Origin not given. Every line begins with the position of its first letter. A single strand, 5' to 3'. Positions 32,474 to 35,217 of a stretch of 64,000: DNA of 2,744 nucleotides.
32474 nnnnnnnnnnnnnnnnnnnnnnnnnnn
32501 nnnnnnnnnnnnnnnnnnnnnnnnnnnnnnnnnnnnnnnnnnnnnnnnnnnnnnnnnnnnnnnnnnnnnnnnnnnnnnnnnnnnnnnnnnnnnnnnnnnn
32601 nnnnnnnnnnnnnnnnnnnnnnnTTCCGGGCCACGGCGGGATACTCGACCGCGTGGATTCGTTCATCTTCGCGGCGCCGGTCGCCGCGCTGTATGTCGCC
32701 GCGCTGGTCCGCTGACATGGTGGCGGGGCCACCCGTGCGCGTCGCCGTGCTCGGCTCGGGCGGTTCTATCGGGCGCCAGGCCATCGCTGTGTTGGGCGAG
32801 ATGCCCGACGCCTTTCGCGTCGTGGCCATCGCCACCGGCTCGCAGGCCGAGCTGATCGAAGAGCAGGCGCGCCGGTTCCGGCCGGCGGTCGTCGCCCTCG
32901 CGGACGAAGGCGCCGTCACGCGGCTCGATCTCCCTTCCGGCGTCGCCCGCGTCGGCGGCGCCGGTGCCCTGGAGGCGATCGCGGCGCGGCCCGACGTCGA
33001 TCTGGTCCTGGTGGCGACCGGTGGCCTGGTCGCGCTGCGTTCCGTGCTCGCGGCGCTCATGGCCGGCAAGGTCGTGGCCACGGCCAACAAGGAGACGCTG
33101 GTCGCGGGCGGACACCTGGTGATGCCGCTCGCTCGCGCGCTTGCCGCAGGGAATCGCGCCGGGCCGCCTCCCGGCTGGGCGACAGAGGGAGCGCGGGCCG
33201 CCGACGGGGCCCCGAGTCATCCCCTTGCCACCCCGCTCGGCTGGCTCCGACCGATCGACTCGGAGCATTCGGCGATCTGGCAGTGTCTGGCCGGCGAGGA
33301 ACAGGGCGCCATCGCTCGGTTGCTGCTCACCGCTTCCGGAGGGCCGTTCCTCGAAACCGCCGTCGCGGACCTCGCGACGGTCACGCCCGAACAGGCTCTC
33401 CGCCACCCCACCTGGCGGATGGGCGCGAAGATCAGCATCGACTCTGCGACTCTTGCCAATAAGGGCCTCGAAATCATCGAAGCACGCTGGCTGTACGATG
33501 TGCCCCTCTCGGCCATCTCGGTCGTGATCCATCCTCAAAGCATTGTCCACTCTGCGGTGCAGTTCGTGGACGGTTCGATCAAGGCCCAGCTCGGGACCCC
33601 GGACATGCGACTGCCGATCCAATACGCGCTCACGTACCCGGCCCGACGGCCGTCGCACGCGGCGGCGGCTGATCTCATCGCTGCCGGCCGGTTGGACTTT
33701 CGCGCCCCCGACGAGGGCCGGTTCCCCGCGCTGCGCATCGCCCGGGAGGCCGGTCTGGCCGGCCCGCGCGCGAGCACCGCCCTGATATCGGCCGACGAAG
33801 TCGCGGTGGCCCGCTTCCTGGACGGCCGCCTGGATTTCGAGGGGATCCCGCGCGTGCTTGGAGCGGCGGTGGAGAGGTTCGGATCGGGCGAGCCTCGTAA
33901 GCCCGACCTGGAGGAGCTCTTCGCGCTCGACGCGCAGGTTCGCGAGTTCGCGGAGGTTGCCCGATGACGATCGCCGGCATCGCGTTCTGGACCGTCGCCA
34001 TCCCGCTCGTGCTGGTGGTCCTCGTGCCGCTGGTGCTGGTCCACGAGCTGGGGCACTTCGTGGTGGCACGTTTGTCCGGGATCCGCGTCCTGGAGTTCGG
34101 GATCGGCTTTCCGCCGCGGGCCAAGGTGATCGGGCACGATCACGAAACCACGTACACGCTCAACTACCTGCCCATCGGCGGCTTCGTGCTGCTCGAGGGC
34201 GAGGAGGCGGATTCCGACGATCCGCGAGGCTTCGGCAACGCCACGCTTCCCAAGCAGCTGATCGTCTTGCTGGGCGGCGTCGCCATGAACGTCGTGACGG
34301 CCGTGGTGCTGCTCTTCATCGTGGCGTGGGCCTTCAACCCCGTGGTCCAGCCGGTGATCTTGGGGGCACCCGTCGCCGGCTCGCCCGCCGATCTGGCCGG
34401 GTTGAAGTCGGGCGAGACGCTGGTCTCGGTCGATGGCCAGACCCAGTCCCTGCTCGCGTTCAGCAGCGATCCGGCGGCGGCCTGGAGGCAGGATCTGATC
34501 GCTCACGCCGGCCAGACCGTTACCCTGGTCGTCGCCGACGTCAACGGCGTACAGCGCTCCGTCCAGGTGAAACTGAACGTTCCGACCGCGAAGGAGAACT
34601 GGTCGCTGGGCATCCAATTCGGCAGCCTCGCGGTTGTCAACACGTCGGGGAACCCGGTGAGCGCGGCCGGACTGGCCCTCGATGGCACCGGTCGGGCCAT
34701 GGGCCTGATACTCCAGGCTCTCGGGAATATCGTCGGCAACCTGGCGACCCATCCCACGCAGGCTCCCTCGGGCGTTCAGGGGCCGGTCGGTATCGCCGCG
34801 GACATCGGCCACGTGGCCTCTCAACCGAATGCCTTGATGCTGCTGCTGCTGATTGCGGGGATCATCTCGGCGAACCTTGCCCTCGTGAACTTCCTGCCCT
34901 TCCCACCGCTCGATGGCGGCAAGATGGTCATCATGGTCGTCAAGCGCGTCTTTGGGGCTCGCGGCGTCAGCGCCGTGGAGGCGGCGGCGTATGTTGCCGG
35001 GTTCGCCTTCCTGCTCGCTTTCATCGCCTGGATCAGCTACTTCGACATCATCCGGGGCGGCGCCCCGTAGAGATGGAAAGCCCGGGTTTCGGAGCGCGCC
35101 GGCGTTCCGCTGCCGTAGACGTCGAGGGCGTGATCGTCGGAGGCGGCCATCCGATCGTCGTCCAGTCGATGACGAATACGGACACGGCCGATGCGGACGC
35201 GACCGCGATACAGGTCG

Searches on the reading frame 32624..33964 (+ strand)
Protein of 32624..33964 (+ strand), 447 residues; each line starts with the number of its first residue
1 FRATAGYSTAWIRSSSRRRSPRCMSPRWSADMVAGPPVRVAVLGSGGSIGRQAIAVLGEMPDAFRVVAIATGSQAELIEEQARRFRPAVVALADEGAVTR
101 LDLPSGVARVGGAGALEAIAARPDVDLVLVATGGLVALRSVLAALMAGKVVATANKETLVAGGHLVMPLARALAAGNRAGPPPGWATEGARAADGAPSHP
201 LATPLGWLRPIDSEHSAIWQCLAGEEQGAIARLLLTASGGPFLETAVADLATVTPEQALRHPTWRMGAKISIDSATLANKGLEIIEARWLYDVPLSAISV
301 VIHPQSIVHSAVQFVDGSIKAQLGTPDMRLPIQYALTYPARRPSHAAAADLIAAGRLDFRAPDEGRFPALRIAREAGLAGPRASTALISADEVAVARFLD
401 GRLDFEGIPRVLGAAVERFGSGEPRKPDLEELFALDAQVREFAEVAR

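Call 64: search_protein_families(library=pfam, proteins=[window:32624-33964:+], max_evalue=0.00001)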
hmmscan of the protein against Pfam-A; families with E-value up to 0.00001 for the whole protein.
window:32624-33964:+ (447 aa): 3 families
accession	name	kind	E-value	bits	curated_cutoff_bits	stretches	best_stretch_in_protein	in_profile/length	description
PF08436.17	DXP_redisom_C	-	9.3e-38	128.7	26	1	209-291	2-84/84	1-deoxy-D-xylulose 5-phosphate reductoisomerase C-terminal domain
PF13288.12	DXPR_C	-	5e-32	111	27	1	323-441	1-114/115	DXP reductoisomerase C-terminal domain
PF02670.22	DXP_reductoisom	-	3.6e-29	102.5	21.7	1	40-163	1-129/129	1-deoxy-D-xylulose 5-phosphate reductoisomerase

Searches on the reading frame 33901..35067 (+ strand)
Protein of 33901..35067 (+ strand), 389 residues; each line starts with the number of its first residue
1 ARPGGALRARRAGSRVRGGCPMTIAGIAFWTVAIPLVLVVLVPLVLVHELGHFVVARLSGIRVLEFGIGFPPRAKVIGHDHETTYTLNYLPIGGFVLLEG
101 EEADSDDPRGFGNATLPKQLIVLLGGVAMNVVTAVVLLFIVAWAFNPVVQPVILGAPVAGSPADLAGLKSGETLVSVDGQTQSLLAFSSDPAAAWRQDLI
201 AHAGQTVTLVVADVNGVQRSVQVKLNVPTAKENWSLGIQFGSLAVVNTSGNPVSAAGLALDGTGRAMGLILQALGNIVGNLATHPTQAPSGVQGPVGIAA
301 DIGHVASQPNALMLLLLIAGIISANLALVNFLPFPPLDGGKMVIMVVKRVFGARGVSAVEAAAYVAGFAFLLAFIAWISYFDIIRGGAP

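Call 46: search_protein_families(library=pfam, proteins=[window:33901-35067:+], max_evalue=0.00001)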
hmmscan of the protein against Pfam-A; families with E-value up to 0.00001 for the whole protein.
window:33901-35067:+ (389 aa): 2 families
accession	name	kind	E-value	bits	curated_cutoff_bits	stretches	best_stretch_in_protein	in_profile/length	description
PF02163.28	Peptidase_M50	-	9.7e-42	143.2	27.2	1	38-373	3-220/221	Peptidase family M50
PF17820.7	PDZ_6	-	2.2e-06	27.8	27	1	156-211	4-52/54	PDZ domain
